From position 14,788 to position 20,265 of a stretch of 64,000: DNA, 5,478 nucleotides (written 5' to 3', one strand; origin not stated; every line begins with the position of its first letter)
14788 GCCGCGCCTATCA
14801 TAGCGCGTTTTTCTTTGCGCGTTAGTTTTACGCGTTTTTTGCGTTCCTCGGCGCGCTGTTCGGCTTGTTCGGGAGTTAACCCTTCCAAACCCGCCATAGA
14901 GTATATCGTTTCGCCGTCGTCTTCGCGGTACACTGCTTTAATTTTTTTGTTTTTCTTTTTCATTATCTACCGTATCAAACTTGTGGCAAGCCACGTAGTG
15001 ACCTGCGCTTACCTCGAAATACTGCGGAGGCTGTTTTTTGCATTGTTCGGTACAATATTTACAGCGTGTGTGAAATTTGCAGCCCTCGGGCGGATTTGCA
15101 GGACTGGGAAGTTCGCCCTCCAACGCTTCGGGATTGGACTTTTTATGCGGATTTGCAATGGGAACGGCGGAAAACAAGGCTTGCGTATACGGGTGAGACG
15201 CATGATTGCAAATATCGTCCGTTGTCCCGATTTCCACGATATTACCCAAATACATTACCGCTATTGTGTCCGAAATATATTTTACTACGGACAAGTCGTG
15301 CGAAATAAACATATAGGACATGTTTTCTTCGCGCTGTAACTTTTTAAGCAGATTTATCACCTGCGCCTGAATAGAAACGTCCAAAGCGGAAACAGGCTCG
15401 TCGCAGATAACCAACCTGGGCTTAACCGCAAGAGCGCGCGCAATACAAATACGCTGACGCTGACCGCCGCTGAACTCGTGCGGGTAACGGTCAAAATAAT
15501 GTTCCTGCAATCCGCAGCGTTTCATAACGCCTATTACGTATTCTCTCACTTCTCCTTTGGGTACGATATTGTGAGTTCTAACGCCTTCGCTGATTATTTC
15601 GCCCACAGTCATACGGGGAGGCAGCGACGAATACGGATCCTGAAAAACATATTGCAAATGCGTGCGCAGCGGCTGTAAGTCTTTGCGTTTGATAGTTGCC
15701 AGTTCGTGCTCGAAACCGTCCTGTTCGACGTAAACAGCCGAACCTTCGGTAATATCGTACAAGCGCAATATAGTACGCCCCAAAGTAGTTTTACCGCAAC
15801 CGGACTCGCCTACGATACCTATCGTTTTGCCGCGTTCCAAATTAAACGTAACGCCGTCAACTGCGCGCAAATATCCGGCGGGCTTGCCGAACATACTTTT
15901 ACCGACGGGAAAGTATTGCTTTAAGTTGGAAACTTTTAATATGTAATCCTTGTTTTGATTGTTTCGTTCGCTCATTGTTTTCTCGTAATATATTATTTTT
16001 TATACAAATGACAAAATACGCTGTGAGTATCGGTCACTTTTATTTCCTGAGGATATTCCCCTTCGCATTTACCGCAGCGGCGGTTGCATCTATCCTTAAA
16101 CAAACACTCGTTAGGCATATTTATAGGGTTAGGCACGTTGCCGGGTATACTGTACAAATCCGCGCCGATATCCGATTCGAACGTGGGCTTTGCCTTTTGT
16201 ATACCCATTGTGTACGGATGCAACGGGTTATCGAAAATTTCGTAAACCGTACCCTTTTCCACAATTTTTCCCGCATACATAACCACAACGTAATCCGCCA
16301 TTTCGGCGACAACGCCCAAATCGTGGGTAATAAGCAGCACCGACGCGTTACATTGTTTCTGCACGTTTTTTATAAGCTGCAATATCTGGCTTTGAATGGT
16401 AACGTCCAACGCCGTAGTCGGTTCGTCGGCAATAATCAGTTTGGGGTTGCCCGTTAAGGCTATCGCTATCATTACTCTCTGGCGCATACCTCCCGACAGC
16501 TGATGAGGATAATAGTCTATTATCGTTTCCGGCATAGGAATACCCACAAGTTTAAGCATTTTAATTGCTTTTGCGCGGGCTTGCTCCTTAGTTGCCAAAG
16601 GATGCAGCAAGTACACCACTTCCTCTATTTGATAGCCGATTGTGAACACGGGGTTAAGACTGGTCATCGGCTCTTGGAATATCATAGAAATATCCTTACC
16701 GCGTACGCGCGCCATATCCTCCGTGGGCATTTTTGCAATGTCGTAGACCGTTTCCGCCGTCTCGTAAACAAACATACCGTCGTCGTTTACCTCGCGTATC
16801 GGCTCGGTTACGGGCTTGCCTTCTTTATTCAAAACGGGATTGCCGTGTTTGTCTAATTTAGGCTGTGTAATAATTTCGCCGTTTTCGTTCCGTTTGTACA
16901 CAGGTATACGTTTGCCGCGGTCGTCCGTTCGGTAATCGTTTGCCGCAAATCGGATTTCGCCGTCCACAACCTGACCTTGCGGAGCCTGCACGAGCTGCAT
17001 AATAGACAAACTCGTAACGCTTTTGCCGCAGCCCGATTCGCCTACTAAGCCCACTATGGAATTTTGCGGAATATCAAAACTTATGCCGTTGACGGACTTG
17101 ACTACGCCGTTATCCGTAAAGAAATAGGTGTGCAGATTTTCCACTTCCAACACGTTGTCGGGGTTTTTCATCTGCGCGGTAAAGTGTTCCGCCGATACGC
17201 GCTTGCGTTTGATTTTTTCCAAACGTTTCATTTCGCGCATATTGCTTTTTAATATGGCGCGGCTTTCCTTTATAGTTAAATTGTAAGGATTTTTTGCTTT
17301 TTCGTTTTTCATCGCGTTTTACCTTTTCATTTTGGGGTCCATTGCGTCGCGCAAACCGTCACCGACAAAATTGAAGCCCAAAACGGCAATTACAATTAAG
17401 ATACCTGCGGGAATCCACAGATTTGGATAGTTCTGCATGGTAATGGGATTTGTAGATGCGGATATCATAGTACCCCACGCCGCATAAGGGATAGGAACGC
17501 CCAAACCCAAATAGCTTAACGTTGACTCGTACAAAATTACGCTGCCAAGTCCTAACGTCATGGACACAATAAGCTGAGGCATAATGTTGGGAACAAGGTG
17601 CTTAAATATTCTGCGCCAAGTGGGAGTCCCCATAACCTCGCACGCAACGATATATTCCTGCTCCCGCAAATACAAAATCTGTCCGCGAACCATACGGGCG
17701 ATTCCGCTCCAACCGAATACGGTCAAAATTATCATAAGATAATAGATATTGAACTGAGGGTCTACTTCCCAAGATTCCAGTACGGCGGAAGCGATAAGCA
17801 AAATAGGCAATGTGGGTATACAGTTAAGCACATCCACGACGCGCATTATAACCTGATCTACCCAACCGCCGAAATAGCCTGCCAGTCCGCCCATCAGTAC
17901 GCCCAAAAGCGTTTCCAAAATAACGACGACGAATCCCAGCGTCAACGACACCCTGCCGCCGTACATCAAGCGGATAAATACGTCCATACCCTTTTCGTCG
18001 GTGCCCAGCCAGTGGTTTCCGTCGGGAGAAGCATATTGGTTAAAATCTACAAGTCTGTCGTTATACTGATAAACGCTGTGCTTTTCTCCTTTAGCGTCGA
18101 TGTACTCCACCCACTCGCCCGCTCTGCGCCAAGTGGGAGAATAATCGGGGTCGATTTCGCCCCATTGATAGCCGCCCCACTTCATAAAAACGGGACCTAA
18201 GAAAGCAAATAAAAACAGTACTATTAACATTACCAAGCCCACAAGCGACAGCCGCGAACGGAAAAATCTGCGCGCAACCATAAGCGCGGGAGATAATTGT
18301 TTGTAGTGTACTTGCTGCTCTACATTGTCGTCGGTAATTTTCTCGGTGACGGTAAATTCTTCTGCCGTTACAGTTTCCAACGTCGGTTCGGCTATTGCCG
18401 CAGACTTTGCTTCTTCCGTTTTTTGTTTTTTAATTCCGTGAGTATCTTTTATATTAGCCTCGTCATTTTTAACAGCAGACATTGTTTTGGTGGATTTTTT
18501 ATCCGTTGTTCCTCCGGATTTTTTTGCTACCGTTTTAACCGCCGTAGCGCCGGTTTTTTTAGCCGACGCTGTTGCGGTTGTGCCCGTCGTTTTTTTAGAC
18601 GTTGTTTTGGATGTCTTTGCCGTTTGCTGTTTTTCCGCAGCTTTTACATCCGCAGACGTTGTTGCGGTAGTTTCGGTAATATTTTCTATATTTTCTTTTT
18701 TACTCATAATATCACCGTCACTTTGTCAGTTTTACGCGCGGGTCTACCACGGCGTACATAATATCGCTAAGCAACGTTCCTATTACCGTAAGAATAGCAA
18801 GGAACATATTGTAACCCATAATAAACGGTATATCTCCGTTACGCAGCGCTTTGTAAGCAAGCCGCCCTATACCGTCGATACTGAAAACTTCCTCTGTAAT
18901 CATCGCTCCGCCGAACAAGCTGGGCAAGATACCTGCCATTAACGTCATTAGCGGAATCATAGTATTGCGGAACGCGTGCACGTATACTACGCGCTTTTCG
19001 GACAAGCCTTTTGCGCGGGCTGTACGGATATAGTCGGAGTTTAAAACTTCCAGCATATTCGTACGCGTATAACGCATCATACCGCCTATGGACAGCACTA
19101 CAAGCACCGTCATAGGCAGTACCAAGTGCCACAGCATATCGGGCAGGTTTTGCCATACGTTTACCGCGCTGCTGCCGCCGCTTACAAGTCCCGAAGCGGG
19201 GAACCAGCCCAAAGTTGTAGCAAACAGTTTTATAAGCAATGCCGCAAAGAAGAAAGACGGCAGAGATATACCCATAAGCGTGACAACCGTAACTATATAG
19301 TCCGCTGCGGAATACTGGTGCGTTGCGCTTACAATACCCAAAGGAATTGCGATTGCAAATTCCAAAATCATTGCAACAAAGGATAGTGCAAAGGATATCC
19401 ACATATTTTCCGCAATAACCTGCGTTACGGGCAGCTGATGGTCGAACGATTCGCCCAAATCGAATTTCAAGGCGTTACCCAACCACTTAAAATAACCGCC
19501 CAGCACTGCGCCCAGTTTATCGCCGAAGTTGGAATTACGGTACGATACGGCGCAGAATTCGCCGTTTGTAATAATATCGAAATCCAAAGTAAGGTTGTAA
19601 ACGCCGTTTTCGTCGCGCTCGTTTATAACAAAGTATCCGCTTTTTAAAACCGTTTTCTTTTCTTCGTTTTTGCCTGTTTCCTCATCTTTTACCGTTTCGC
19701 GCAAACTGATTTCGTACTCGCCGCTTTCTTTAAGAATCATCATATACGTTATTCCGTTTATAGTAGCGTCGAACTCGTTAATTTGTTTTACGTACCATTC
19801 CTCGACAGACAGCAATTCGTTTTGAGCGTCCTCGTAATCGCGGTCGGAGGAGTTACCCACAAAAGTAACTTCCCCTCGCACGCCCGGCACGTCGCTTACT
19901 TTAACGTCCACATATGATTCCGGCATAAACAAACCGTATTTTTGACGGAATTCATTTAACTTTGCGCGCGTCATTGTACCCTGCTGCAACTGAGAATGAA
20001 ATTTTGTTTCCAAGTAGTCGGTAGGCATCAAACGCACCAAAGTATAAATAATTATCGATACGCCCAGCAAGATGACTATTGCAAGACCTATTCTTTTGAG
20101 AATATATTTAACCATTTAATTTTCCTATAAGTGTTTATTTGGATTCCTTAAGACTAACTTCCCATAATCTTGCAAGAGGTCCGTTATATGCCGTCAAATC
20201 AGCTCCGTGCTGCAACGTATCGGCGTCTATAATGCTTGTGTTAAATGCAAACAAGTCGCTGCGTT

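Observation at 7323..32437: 25-kb one-strand locus joining a giant S8/PA/LRR protease, an oversized Opp importer and modular lipoproteins: a candidate surface protein-foraging system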

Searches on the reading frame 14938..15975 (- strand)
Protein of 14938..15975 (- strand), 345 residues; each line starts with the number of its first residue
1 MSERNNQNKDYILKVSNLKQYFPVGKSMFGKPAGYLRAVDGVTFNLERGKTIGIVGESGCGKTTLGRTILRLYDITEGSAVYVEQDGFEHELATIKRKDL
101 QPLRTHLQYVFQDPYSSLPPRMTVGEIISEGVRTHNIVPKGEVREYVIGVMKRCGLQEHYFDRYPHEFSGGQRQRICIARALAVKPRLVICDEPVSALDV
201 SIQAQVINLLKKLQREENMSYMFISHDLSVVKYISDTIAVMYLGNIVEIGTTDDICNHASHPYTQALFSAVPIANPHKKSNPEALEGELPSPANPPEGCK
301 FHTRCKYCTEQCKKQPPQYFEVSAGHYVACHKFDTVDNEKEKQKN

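Call 5: search_protein_families(library=pfam, proteins=[window:14938-15975:-], max_evalue=0.01)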
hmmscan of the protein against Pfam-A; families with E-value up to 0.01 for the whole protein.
window:14938-15975:- (345 aa): 8 families
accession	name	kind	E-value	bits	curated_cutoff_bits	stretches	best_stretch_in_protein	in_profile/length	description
PF00005.33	ABC_tran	-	6.5e-30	105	25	1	40-195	2-136/137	ABC transporter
PF08352.17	oligo_HPY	-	1.2e-20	74.1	27.1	1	247-312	1-65/65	Oligopeptide/dipeptide transporter, C-terminal region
PF13304.12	AAA_21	-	2.8e-05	24.8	27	0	159-229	229-301/304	AAA domain, putative AbiEii toxin, Type IV TA system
PF13166.12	AAA_13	-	0.00045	19.5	36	1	184-237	524-580/713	AAA domain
PF13401.12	AAA_22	-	0.00046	20.9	27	1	52-88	8-44/130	AAA domain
PF02463.25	SMC_N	-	0.00083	19.3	40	0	53-241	28-212/220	RecF/RecN/SMC N terminal domain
PF00006.31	ATP-synt_ab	-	0.0027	17.8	29.5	1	37-83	3-47/213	ATP synthase alpha/beta family, nucleotide-binding domain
PF00485.24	PRK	-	0.006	16.9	22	0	52-88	2-38/196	Phosphoribulokinase / Uridine kinase family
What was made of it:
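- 14938..15975 (-): OppF ATPase, 345 aa. ABC_tran plus oligo_HPY (call 5).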

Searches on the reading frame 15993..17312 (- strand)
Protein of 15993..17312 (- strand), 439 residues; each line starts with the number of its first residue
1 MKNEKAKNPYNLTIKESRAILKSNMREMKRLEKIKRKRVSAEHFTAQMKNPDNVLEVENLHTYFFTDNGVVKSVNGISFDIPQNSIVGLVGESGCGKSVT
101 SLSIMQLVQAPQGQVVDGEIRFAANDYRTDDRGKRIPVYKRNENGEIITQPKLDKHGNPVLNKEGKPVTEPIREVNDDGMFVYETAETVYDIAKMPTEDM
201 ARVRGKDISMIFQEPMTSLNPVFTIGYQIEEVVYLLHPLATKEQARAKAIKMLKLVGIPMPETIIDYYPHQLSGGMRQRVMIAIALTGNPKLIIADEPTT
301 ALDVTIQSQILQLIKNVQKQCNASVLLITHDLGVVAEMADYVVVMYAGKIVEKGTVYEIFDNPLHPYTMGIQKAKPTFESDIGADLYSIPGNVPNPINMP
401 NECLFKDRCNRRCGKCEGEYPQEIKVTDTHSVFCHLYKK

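Call 5: search_protein_families(library=pfam, proteins=[window:15993-17312:-], max_evalue=0.01)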
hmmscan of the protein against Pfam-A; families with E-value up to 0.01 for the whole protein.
window:15993-17312:- (439 aa): 4 families
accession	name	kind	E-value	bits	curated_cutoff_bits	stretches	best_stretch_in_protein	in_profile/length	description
PF00005.33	ABC_tran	-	5.1e-26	92.3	25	2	196-300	49-137/137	ABC transporter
PF08352.17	oligo_HPY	-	1.9e-15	57.4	27.1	1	351-416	1-65/65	Oligopeptide/dipeptide transporter, C-terminal region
PF02463.25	SMC_N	-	6.2e-05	23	40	1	220-346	135-213/220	RecF/RecN/SMC N terminal domain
PF13304.12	AAA_21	-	0.00021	21.9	27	1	269-335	235-303/304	AAA domain, putative AbiEii toxin, Type IV TA system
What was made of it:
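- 15993..17312 (-): OppD ATPase, 439 aa, with a conserved N-terminal extension and an insertion in the nucleotide-binding domain. ABC_tran (matched in 2 stretches) plus oligo_HPY (call 5).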

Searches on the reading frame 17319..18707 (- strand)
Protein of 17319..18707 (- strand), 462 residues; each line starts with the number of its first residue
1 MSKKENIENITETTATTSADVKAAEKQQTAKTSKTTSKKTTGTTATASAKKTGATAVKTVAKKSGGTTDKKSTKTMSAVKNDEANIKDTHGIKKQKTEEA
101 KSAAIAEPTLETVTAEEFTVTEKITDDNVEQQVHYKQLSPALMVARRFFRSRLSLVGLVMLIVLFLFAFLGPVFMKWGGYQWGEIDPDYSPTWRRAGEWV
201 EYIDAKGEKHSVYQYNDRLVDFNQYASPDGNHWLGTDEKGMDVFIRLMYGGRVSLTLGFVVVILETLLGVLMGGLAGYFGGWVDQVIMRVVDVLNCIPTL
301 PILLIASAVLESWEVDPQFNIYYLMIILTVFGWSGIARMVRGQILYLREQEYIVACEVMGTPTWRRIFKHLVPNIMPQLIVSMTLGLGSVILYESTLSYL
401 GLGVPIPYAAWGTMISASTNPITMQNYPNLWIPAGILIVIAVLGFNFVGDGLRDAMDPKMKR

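Call 5: search_protein_families(library=pfam, proteins=[window:17319-18707:-], max_evalue=0.01)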
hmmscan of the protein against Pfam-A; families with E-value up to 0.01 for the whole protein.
window:17319-18707:- (462 aa): 2 families
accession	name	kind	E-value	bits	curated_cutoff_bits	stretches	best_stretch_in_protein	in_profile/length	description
PF00528.27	BPD_transp_1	-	1.6e-35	122.9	26.4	1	269-462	1-184/184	Binding-protein-dependent transport system inner membrane component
PF12911.12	OppC_N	-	4.7e-09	36.4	23.9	1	140-179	2-41/53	N-terminal TM domain of oligopeptide transport permease C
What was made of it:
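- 17319..18707 (-): OppC permease, 462 aa, longer than in the relatives, with a low-complexity T/K/A-rich N-terminal stretch. OppC_N plus BPD_transp_1 (call 5).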

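Call 49: search_protein_families(library=ncbifam, proteins=[window:17319-18707:-], max_evalue=0.001)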
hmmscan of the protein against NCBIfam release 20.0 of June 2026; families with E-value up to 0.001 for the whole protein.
window:17319-18707:- (462 aa): 17 families
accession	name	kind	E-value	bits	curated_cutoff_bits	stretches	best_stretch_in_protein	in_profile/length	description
NF045476.1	Opp4C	equivalog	2.2e-95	319.1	350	1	223-459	48-278/278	oligopeptide ABC transporter permease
NF045475.1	Opp3C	equivalog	9e-69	232.1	450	1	125-461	8-328/328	oligopeptide ABC transporter permease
NF045474.1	Opp2C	equivalog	9e-63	212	300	1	224-457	12-236/236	nickel transporter permease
TIGR02790.1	nickel_nikC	equivalog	7.4e-62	209.3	358.45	1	224-457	34-258/258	nickel ABC transporter permease subunit NikC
NF045473.1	Opp1C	equivalog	3.4e-58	197.2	350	1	223-460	39-267/267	nickel/cobalt ABC transporter permease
NF007738.0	PRK10417.1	equivalog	3.5e-57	194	335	1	213-460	32-271/277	nickel ABC transporter permease subunit NikC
NF011935.0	PRK15406.1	equivalog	6.5e-55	187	433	1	227-459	75-300/302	oligopeptide ABC transporter permease OppC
NF011662.0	PRK15082.1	equivalog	9.6e-53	179.5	484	1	221-462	69-302/303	glutathione ABC transporter permease GsiD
NF007376.0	PRK09881.1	equivalog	4.7e-52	176.8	434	1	223-460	65-293/298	D,D-dipeptide ABC transporter permease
NF008160.0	PRK10913.1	equivalog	2.2e-48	165.2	483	1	214-461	60-299/300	dipeptide ABC transporter permease DppC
NF043080.1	MMSYN1_0166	equivalog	1.3e-47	162.3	370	1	221-461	74-306/307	oligopeptide ABC transporter permease OppC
NF047573.1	opine_perm_CntC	exception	1.9e-45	155.3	440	1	220-460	39-271/271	staphylopine uptake ABC transporter permease subunit CntC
NF011596.0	PRK15021.1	subfamily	1.3e-36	126.3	439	1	226-459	115-338/341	microcin C ABC transporter permease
NF011691.0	PRK15111.1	equivalog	7.5e-28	97.9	379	1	231-457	75-292/296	putrescine export ABC transporter permease SapC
NF045470.1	Opp2B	equivalog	2.5e-05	23.6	350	1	240-461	80-300/300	nickel ABC transporter permease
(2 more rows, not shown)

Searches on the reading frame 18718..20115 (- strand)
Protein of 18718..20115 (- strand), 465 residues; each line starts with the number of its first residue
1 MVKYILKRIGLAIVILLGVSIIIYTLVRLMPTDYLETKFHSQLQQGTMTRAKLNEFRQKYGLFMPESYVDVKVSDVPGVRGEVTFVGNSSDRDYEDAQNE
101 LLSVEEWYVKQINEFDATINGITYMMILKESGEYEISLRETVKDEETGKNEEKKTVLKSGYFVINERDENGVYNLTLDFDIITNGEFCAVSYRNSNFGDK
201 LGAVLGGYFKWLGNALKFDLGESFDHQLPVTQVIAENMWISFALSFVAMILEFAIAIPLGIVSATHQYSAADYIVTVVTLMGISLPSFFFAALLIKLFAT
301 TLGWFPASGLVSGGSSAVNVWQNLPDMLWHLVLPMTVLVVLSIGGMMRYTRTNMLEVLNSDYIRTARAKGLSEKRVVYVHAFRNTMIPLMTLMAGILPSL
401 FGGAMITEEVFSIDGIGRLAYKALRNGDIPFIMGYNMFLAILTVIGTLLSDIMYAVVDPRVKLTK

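Call 5: search_protein_families(library=pfam, proteins=[window:18718-20115:-], max_evalue=0.01)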
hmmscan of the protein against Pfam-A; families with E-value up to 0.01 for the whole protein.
window:18718-20115:- (465 aa): 2 families
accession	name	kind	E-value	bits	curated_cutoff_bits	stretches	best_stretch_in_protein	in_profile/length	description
PF00528.27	BPD_transp_1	-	1.1e-35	123.5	26.4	1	256-462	1-183/184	Binding-protein-dependent transport system inner membrane component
PF19300.4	BPD_transp_1_N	-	0.00019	22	23.8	1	1-37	1-37/114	Binding-prot-dependent transport system membrane comp, N-term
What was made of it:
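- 18718..20115 (-): OppB permease, 465 aa, with about 170 aa inserted between the N-terminal membrane segment (aa 1-37) and the permease core (from about aa 205). BPD_transp_1 and BPD_transp_1_N (call 5).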

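Call 49: search_protein_families(library=ncbifam, proteins=[window:18718-20115:-], max_evalue=0.001)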
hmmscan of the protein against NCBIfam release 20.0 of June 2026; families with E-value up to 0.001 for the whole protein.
window:18718-20115:- (465 aa): 16 families
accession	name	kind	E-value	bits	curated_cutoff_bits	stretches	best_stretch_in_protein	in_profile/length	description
NF045472.1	Opp4B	equivalog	2.7e-75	253.6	450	2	207-462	65-319/319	oligopeptide ABC transporter permease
NF045470.1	Opp2B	equivalog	3.1e-68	230.2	350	1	205-462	58-300/300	nickel ABC transporter permease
NF045471.1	Opp3B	equivalog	2.5e-61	207.8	480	1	204-464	59-305/308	oligopeptide ABC transporter permease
NF045469.1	Opp1B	equivalog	2.2e-58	198.2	380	2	206-462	67-307/307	nickel/cobalt ABC transporter permease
NF007677.0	PRK10352.1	equivalog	3e-54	184.2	433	2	206-463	66-308/314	nickel ABC transporter permease subunit NikB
TIGR02789.1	nickel_nikB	equivalog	4.7e-54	183.9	447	2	208-462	68-307/314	nickel ABC transporter permease subunit NikB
NF008161.0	PRK10914.1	equivalog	5.8e-48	163.8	590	1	204-463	62-337/339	dipeptide ABC transporter permease DppB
NF043081.1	MMSYN1_0165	equivalog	1.5e-47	162.4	350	1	209-465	148-388/388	oligopeptide ABC transporter permease OppB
NF011712.0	PRK15133.1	subfamily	4.5e-47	160.7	445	1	207-463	102-361/364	microcin C ABC transporter permease YejB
NF007008.0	PRK09471.1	equivalog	2e-46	158.8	388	1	205-462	60-305/306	oligopeptide ABC transporter permease OppB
NF011661.0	PRK15081.1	equivalog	4.6e-44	151.1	463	1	208-462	65-304/306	glutathione ABC transporter permease GsiC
NF011690.0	PRK15110.1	equivalog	6.6e-31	107.9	432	1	203-459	39-311/321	putrescine export ABC transporter permease SapB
NF045474.1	Opp2C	equivalog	3.9e-06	26.6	300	0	335-394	106-165/236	nickel transporter permease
NF045476.1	Opp4C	equivalog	7.8e-06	25.3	350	1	240-417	78-222/278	oligopeptide ABC transporter permease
NF008160.0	PRK10913.1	equivalog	2.5e-05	23.9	483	0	338-391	168-221/300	dipeptide ABC transporter permease DppC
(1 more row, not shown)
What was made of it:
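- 18718..20115 (-): Nearest NCBIfam model is Opp4B, 253.6 bits against a cut-off of 450 (call 49).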
